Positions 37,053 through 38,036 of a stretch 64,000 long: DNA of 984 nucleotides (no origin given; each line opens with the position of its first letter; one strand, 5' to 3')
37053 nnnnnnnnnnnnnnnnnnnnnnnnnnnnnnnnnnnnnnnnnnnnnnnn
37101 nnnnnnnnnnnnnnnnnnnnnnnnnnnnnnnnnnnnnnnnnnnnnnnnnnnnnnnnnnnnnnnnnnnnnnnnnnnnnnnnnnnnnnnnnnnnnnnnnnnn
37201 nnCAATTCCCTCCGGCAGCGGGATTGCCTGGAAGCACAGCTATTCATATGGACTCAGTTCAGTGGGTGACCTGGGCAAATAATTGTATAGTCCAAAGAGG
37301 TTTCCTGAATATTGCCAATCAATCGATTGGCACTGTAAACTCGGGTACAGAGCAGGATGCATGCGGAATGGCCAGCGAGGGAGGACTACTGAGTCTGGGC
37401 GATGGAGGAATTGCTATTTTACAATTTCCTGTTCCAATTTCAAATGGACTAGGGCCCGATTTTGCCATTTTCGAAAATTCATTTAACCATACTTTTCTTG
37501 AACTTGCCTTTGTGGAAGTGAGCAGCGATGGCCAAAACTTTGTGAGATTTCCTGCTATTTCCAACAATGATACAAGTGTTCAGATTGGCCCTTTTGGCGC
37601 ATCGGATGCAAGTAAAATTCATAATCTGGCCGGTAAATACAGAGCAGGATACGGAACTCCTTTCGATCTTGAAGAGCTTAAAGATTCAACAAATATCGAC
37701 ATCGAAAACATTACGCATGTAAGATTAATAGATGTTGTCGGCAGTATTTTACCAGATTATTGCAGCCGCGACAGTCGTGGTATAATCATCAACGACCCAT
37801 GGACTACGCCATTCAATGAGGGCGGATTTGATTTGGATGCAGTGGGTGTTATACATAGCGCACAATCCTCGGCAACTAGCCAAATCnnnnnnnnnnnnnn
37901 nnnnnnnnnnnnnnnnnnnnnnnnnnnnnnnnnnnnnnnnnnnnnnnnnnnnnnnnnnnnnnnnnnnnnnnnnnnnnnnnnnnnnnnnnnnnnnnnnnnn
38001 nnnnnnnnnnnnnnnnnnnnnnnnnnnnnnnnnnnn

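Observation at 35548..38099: Cobalamin riboswitch controlling two T9SS-secreted proteins of unknown function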

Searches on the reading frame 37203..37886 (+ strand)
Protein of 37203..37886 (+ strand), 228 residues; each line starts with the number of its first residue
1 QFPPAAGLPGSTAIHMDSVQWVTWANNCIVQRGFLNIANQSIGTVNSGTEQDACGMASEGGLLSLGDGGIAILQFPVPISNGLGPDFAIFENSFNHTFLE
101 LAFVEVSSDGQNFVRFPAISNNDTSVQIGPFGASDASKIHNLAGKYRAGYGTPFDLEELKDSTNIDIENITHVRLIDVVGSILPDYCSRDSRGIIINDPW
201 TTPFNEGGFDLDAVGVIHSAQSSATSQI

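Call 12: find_homologous_proteins(query=window:37203-37886:+)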
Query seq(228 aa) (228 aa): 8000 proteins with E <= 0.001 among 8000 candidates; the best 120 are listed.
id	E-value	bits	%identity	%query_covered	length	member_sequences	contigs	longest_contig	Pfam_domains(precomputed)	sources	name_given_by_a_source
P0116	6.1e-145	499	97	100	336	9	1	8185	PF18962.8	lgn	-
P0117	8.6e-139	479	93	100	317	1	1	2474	PF18962.8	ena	-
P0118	3.3e-133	460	88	100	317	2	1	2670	PF18962.8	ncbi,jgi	jgi:hypothetical protein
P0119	7.3e-130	449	87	100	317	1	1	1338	PF18962.8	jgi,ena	-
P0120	1.1e-129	449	89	96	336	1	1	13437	PF18962.8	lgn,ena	-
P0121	6.0e-129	446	88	96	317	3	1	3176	PF18962.8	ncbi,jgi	jgi:hypothetical protein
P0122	6.5e-129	446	86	100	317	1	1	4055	PF18962.8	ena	-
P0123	9.1e-129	446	85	100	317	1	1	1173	PF18962.8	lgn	-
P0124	2.4e-128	444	85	99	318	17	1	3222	PF18962.8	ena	-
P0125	1.4e-125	435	84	99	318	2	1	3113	PF18962.8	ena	-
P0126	7.5e-125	433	83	99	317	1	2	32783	PF18962.8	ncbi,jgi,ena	jgi:hypothetical protein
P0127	1.1e-124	432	83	99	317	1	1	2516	PF18962.8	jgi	-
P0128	9.2e-123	426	82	99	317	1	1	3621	PF18962.8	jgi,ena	-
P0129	6.3e-122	423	84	96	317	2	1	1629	PF18962.8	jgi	-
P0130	9.7e-121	420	86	94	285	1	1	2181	PF18962.8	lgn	-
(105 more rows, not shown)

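Call 51: search_solved_structures(query=A3, max_evalue=10, show_alignments=4)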
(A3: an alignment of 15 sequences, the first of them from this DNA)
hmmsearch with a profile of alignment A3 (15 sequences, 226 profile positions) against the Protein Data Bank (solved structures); distinct sequences matched with E-value up to 10: 10.
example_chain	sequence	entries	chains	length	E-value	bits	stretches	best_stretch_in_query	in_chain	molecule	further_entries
2p61_A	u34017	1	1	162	0.025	17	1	91-152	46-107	Hypothetical protein TM_1646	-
6r70_D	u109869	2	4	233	0.95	11.9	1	50-112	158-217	Proteasome subunit alpha type-5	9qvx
4r3o_E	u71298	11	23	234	0.96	11.8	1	50-112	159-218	Proteasome subunit alpha type-5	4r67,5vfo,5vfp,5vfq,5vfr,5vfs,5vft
7awe_E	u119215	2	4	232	1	11.8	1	50-106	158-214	Proteasome subunit alpha type-5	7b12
5t0c_AK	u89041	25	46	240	1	11.7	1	50-112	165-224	Proteasome subunit alpha type-5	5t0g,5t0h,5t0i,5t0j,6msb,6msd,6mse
9e8g_K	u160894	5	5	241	1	11.7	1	50-112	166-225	Proteasome subunit alpha type-5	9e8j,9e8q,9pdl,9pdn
22mm_K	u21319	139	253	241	1.1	11.7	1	50-112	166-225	Proteasome subunit alpha type-5 | Proteasome subunit alpha type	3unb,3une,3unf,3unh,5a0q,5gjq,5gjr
9nkg_K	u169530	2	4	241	1.1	11.7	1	50-112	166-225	Proteasome subunit alpha type-5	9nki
8qyj_D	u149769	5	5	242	1.1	11.7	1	50-112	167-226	Proteasome subunit alpha type-5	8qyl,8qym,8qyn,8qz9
8qys_D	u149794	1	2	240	1.1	11.6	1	50-106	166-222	Proteasome subunit alpha type-5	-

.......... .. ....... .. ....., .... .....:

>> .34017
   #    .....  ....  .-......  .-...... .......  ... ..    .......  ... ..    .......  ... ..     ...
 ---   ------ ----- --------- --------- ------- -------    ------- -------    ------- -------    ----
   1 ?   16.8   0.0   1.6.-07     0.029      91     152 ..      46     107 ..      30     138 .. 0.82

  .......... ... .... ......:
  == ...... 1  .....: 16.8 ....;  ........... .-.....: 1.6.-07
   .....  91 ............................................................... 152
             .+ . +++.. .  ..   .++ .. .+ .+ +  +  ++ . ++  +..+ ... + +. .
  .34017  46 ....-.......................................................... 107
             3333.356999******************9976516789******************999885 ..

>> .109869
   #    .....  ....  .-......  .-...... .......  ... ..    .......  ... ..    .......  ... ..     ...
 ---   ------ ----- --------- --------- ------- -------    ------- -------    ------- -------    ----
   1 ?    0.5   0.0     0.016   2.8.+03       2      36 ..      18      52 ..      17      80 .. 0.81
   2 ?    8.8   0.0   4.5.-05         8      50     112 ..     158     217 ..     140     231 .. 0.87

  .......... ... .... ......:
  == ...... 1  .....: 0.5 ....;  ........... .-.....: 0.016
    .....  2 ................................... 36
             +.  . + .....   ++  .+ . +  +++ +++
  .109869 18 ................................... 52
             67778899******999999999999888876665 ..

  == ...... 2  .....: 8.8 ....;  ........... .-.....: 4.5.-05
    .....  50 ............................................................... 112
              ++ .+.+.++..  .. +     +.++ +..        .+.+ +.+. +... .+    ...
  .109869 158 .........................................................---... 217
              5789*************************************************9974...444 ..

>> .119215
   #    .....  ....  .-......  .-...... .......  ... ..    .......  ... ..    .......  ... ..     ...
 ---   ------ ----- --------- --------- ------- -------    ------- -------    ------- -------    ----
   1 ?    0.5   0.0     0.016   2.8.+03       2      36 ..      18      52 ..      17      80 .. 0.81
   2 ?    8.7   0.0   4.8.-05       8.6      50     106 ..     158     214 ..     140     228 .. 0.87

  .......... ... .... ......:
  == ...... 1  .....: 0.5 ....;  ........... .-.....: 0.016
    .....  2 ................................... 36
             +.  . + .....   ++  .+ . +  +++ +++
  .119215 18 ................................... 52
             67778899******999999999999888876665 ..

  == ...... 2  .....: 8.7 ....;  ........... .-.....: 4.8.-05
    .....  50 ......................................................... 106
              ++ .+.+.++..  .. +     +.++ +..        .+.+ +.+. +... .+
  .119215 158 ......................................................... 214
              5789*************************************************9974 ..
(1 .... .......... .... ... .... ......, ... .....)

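Call 59: search_protein_representatives(alignment_id=A3)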
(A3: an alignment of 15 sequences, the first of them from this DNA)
Query: 15 sequences, 226 profile positions. Proteins with E-value up to 0.001 (for the whole library): 2792; up to 1e-10: 1749; up to 1e-30: 1105. The best 150 are listed.
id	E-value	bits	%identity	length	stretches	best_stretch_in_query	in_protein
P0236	6.3e-160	545.6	-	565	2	1-221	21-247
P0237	2.3e-104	363.9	-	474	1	2-222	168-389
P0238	3.8e-103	359.9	-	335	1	1-221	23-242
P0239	5.1e-103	359.5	-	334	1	2-223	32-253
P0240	9.2e-103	358.6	-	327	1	1-220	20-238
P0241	1.7e-101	354.5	-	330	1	2-221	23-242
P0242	7.3e-101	352.4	-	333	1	1-223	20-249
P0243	1.6e-100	351.4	-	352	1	1-224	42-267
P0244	2.5e-100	350.7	-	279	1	1-214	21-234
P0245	5.4e-100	349.6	-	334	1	1-221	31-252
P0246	3.0e-99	347.1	-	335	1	1-223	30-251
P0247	1.2e-98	345.2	-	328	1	1-224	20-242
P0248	2.0e-98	344.5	-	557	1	2-223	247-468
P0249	3.3e-98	343.7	-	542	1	2-219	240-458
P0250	5.7e-98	343.0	-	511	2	16-217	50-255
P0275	1.0e-93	329.1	-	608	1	2-224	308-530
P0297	2.1e-91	321.5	-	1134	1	2-220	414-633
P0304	1.7e-90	318.5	-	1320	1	2-220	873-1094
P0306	2.0e-90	318.3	-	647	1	2-223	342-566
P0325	7.4e-89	313.2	-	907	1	2-223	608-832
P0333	4.8e-88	310.5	-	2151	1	2-220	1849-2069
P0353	5.1e-87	307.2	-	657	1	2-221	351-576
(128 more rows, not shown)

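Call 60: search_protein_families(library=pfam, proteins=[P0236, P0237, P0248, P0249, P0275, P0297, P0304, P0306, P0333, P0325], max_evalue=0.001)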
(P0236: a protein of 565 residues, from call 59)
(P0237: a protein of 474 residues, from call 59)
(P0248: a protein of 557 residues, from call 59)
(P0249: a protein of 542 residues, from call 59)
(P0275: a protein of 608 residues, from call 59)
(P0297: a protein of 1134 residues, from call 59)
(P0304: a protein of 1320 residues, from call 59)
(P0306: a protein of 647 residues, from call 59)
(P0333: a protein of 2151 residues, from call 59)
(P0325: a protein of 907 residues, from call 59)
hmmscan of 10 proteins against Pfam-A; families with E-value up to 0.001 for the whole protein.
P0236 (565 aa): 3 families
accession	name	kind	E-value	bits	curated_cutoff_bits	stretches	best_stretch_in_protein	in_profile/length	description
PF18962.6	Por_Secre_tail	-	1.2e-13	51.6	27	1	496-560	1-71/75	Secretion system C-terminal sorting domain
PF15863.10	EELM2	-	0.00046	20.7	27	0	425-469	122-167/170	Extended EGL-27 and MTA1 homology domain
PF22411.1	Mre11_2nd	-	0.00087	19.6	27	0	173-199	34-55/59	Mre11 nuclease, second domain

P0237 (474 aa): 2 families
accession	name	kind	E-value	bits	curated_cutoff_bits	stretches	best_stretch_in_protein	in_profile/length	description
PF18962.6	Por_Secre_tail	-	3.5e-13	50.1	27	1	402-471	1-75/75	Secretion system C-terminal sorting domain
PF14478.12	DUF4430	-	1.7e-05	25.6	23.8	1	107-139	36-68/72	Domain of unknown function (DUF4430)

P0248 (557 aa): 2 families
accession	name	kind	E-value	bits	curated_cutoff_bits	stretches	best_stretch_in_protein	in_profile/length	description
PF14717.12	DUF4465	-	4.3e-50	170.9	25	1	67-239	3-176/176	Domain of unknown function (DUF4465)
PF18962.6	Por_Secre_tail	-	4.6e-10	40.1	27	1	481-555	2-75/75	Secretion system C-terminal sorting domain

P0249 (542 aa): 2 families
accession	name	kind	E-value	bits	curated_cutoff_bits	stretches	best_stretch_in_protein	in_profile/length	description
PF14717.12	DUF4465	-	6.5e-45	154.1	25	1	61-233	2-176/176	Domain of unknown function (DUF4465)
PF18962.6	Por_Secre_tail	-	3.6e-09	37.2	27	1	475-541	1-75/75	Secretion system C-terminal sorting domain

P0275 (608 aa): 1 family
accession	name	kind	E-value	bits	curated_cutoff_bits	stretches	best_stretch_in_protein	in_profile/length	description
PF18962.6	Por_Secre_tail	-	8.3e-12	45.7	27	1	540-606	2-75/75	Secretion system C-terminal sorting domain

P0297 (1134 aa): 3 families
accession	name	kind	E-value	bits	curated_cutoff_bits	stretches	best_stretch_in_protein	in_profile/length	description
PF00801.26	PKD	-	4.3e-14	52.7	23.5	2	643-712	8-75/80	PKD domain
PF18911.6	PKD_4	-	1e-13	51.6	27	2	333-409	11-85/85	PKD domain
PF18962.6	Por_Secre_tail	-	9.4e-11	42.3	27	1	1056-1130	2-73/75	Secretion system C-terminal sorting domain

P0304 (1320 aa): 4 families
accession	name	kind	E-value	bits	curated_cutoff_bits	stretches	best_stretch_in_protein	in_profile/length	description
PF18998.6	Flg_new_2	-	6.8e-23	80.9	23.6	2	1104-1168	2-72/73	Divergent InlB B-repeat domain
PF18962.6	Por_Secre_tail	-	5.7e-11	43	27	1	1255-1318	1-70/75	Secretion system C-terminal sorting domain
PF00041.27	fn3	-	8.4e-09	36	25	1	425-493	2-76/84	Fibronectin type III domain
PF09479.16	Flg_new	-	0.00019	21.9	27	0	1101-1163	1-64/65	Listeria-Bacteroides repeat domain (List_Bact_rpt)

P0306 (647 aa): 1 family
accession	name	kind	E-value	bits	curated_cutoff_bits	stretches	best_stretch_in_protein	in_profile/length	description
PF18962.6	Por_Secre_tail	-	8.6e-10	39.2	27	1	582-647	1-72/75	Secretion system C-terminal sorting domain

P0333 (2151 aa): 1 family
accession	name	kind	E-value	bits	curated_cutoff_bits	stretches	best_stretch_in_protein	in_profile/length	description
PF18962.6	Por_Secre_tail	-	1.2e-06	29.2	27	1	2086-2149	1-70/75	Secretion system C-terminal sorting domain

P0325 (907 aa): 1 family
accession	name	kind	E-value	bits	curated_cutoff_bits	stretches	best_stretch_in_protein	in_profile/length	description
PF18962.6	Por_Secre_tail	-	2.7e-10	40.8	27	1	842-906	1-71/75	Secretion system C-terminal sorting domain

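Call 64: search_solved_structures(query=A5, max_evalue=10, show_alignments=3)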
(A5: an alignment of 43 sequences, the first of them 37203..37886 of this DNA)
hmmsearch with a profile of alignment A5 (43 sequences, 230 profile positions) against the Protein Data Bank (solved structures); distinct sequences matched with E-value up to 10: 3.
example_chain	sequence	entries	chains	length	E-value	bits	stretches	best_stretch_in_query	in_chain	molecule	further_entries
6jlu_G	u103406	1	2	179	0.23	13.8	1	9-85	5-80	Psb31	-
4r9n_A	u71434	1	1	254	0.31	13.4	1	170-213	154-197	Lmo0547 protein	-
2p61_A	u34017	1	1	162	1.4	11.2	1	107-169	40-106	Hypothetical protein TM_1646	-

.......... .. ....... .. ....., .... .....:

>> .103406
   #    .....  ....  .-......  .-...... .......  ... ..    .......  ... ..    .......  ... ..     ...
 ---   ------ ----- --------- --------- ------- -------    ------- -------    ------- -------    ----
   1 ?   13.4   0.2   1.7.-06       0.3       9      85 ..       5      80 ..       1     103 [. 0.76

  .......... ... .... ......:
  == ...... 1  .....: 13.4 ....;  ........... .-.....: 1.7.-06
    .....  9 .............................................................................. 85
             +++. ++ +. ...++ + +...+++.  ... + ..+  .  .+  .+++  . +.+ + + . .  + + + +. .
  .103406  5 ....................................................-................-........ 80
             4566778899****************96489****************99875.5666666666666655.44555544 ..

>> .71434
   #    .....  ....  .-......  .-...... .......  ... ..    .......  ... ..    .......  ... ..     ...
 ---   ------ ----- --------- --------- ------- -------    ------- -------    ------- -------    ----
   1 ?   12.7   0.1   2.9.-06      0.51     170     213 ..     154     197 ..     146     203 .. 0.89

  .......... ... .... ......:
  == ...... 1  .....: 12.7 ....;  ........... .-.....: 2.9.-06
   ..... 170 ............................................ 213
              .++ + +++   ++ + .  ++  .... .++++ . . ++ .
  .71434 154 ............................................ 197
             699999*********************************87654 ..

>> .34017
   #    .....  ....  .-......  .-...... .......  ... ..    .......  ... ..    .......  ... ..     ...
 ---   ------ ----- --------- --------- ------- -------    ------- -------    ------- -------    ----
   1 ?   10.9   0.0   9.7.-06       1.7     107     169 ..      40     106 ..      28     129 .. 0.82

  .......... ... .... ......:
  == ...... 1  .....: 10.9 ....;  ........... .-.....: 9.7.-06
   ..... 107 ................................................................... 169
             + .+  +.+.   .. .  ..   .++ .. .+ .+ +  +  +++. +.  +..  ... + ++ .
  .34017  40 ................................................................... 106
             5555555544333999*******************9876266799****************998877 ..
